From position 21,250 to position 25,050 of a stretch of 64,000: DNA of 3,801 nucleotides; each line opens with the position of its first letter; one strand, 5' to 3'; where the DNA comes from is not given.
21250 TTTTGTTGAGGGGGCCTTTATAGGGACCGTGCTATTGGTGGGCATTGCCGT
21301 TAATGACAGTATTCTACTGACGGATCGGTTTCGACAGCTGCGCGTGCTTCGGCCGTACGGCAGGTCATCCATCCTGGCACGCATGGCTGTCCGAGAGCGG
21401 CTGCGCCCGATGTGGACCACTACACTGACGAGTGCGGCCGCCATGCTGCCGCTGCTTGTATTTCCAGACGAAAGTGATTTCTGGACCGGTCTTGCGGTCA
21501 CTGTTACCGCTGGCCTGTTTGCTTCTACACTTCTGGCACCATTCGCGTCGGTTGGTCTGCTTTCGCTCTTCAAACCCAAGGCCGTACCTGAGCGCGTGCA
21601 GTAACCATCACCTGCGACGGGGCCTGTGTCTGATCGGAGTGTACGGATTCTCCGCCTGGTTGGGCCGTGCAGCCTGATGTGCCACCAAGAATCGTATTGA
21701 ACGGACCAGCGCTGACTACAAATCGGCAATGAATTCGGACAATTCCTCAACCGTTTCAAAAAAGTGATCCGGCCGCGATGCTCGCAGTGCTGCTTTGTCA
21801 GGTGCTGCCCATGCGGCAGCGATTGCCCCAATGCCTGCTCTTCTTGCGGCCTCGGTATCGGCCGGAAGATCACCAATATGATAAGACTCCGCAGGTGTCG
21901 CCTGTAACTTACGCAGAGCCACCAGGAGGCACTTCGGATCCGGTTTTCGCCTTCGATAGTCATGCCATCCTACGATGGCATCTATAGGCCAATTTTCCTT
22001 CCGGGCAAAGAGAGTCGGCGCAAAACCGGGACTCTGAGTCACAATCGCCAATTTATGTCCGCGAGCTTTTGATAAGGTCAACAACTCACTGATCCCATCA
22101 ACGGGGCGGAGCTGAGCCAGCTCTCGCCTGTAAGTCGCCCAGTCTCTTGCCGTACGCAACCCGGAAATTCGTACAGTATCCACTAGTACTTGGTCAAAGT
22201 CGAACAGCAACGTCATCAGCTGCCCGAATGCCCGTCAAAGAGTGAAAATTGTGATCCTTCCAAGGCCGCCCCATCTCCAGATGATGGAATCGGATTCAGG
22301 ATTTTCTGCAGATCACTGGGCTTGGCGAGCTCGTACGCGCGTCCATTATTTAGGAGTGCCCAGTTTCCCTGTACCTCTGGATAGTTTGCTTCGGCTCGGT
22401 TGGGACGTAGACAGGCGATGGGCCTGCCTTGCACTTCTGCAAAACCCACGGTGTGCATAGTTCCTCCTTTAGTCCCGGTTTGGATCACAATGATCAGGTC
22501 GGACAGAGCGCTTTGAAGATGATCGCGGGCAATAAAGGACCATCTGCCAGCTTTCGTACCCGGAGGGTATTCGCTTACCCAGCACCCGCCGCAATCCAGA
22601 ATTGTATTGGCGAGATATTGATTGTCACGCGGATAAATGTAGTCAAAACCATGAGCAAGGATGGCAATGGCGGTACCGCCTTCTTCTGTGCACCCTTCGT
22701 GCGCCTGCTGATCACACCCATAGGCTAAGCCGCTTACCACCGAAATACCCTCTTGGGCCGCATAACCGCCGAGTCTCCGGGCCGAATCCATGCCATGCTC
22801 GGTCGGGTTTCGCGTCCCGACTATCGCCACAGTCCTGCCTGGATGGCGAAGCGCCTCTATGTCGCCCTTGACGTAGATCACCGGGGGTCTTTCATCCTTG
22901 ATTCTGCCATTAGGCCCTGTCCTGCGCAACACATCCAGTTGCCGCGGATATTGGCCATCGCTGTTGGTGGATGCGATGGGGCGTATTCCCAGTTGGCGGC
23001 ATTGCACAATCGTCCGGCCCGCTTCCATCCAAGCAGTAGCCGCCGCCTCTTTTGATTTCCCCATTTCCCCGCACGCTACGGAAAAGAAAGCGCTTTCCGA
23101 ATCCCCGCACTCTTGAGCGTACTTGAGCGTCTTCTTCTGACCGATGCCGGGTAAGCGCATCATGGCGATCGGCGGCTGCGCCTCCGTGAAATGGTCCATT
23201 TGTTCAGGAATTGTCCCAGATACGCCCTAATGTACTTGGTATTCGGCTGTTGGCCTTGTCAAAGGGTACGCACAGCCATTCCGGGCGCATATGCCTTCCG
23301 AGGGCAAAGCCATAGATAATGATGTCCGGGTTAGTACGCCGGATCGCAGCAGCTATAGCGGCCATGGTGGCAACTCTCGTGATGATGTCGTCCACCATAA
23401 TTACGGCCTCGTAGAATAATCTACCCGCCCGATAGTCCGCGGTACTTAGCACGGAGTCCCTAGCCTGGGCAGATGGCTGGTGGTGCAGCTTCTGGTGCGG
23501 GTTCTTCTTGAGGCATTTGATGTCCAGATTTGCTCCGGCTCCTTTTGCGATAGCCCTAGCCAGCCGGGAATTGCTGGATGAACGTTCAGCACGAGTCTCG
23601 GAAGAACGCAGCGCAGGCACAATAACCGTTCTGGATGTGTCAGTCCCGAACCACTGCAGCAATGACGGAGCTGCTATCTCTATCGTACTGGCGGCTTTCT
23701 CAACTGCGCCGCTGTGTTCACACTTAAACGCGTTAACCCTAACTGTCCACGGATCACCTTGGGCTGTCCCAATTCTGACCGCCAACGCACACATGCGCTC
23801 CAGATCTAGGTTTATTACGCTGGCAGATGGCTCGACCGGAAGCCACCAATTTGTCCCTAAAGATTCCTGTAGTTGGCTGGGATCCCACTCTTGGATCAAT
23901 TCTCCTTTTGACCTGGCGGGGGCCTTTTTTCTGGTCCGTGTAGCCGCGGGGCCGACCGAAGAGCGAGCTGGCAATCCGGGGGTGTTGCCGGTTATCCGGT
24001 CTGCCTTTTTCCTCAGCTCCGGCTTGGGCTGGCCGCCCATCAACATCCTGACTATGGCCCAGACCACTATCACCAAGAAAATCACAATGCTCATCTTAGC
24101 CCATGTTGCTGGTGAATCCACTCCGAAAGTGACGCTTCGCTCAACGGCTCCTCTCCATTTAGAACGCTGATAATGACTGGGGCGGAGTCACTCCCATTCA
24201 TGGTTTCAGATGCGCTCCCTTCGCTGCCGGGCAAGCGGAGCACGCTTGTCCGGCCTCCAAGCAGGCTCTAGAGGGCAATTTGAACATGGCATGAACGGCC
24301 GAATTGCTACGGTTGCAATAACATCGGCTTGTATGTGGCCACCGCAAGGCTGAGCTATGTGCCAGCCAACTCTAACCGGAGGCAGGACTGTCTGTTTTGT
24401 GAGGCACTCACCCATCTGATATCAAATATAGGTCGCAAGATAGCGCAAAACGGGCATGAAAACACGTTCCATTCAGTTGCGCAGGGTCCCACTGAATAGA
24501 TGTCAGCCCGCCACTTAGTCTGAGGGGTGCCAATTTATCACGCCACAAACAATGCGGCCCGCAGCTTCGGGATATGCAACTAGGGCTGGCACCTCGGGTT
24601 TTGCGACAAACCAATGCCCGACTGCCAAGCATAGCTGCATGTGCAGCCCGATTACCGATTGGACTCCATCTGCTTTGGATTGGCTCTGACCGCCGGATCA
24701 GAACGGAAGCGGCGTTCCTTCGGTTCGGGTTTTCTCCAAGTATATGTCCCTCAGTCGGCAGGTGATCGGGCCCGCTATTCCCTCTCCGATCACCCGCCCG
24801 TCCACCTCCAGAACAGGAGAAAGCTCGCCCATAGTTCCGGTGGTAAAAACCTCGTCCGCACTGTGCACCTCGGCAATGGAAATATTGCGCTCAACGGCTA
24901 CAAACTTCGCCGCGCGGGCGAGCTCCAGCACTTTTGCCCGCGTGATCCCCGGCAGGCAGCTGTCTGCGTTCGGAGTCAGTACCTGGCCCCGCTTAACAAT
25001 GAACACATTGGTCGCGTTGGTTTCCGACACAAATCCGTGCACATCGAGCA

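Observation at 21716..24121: Translationally coupled operon of a membrane-anchored ComF-like PRTase, a divergent DprA/Smf and a HAD phosphatase: candidate nucleotide-centred defence or conflict module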

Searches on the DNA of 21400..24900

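Call 105: search_rna_families(source=window, start=21400, end=24900, threshold=evalue, max_evalue=1)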
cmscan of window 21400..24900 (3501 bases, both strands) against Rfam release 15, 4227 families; matches with E-value up to 1: 1.
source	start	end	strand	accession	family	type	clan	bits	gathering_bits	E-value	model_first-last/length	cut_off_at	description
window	22768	22823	+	RF03163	c4-a1b1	Gene; antisense;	CL00128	16.6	46.7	0.82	1-53/53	no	a1, b1 targets of C4 antisense RNA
